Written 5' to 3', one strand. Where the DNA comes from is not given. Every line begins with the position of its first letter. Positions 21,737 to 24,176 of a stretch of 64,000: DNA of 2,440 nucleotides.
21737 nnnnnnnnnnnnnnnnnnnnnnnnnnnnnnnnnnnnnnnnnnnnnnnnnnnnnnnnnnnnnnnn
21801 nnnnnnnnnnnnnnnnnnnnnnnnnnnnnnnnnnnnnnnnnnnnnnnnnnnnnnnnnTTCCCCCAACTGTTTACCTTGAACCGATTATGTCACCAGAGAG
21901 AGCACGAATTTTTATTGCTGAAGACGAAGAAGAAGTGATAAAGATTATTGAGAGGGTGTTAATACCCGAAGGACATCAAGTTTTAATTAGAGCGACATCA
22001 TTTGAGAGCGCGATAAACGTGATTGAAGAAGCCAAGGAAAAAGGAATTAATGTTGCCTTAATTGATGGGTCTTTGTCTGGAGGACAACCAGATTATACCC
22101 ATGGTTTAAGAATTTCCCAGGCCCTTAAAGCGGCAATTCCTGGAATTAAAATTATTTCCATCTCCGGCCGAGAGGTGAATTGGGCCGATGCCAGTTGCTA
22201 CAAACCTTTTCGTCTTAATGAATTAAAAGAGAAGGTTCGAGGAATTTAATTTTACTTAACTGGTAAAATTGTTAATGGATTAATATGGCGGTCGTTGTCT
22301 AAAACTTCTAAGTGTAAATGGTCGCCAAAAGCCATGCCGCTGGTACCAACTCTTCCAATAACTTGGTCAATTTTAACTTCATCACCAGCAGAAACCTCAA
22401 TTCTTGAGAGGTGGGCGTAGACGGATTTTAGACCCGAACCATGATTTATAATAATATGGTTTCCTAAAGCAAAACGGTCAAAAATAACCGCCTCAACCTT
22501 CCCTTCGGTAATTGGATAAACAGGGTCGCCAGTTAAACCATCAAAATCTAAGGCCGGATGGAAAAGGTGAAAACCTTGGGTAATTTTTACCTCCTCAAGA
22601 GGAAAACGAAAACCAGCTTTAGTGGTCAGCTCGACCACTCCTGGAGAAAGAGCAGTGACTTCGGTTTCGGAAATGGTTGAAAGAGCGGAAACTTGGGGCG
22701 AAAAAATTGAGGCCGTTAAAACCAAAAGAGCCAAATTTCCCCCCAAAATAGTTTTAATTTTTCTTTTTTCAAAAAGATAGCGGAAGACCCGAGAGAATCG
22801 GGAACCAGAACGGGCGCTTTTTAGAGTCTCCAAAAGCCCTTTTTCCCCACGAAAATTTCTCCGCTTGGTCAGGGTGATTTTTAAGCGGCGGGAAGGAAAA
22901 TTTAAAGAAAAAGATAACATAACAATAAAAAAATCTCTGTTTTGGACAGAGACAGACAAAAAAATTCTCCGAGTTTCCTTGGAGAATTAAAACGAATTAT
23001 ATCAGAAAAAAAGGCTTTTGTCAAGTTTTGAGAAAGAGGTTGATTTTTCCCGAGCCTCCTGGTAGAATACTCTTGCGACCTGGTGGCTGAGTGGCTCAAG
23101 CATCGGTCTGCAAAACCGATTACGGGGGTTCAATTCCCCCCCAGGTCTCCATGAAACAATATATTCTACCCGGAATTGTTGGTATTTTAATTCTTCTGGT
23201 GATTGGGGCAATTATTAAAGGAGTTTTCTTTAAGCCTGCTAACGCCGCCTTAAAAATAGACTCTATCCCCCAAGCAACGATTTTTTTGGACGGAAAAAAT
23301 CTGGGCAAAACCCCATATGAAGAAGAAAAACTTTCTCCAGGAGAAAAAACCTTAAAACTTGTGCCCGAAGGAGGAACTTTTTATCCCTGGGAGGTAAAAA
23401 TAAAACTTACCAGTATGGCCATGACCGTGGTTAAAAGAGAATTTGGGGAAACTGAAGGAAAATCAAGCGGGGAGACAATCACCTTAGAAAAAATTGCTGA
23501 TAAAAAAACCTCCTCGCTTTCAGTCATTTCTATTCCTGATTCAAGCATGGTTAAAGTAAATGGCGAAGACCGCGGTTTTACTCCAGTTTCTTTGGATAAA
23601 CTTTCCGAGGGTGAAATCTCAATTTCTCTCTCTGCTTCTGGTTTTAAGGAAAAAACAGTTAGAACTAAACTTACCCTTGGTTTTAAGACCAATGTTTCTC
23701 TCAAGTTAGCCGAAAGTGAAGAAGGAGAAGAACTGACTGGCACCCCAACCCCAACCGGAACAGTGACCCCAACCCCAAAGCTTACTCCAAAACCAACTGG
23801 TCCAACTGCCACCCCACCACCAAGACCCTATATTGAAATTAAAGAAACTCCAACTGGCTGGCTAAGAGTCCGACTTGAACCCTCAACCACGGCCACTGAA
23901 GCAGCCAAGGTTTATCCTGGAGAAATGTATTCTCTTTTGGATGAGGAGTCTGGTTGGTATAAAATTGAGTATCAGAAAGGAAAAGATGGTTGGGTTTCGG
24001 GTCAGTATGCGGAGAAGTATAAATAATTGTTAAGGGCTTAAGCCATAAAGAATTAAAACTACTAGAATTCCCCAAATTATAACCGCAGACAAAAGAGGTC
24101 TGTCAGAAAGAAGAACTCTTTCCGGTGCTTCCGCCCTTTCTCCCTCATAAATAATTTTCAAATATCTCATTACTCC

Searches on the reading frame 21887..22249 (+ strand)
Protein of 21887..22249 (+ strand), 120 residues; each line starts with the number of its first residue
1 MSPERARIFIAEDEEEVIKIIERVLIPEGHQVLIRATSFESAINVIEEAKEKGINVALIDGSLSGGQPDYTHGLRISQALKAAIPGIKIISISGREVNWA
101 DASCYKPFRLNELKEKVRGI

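Call 10: search_protein_families(library=pfam, proteins=[window:21887-22249:+], max_evalue=0.01)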
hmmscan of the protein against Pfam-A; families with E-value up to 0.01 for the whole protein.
window:21887-22249:+ (120 aa): 2 families
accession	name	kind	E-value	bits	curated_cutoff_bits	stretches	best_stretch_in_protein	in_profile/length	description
PF00072.30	Response_reg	-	5.3e-07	30.2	30.2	1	8-97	1-81/111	Response regulator receiver domain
PF25545.1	DUF7924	-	4.3e-05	23.6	27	1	12-116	12-114/225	Domain of unknown function (DUF7924)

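Call 46: list_cluster_members(proteins=[P0001, P0121, window:21887-22249:+, window:17963-19597:+])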
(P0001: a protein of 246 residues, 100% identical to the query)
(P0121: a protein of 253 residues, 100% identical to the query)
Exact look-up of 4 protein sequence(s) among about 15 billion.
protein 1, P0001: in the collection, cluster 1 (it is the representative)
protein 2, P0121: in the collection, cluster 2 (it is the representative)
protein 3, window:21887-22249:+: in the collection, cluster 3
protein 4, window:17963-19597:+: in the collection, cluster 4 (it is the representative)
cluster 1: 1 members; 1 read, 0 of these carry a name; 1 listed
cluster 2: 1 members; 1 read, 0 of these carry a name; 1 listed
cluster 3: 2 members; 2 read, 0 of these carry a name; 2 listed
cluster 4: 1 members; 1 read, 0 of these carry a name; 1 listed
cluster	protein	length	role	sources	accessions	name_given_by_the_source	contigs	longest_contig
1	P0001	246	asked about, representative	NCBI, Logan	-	-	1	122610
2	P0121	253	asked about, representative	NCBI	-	-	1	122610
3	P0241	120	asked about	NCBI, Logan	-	-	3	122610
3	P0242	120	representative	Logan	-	-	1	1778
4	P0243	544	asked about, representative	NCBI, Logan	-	-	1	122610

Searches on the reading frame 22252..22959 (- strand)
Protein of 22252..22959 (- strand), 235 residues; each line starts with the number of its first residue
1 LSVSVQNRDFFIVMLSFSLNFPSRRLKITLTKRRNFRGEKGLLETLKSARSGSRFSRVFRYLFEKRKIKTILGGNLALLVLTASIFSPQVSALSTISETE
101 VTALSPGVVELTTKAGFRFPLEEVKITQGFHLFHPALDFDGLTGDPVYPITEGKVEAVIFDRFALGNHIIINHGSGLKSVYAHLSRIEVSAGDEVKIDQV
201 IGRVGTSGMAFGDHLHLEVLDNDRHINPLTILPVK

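Call 10: search_protein_families(library=pfam, proteins=[window:22252-22959:-], max_evalue=0.01)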
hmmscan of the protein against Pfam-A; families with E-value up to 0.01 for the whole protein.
window:22252-22959:- (235 aa): 1 family
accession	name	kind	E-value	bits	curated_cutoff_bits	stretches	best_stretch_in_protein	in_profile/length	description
PF01551.29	Peptidase_M23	-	1.3e-25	89.9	28.7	1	133-228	2-96/96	Peptidase family M23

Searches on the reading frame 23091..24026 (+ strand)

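Call 10: search_protein_families(library=pfam, proteins=[window:23091-24026:+], max_evalue=0.01)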
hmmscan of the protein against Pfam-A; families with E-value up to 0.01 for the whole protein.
window:23091-24026:+ (311 aa): 4 families
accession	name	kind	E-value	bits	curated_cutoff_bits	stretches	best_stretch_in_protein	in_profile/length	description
PF08308.17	PEGA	-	9e-20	70.8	20.8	2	141-208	2-69/71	PEGA domain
PF08239.17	SH3_3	-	7.7e-11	42.4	27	1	258-306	3-52/54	Bacterial SH3 domain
PF06347.19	SH3_4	-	5.4e-05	23.3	24.1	1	260-303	7-50/56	Bacterial SH3 domain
PF00018.34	SH3_1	-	0.0048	16.9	22.9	0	275-302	17-46/48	SH3 domain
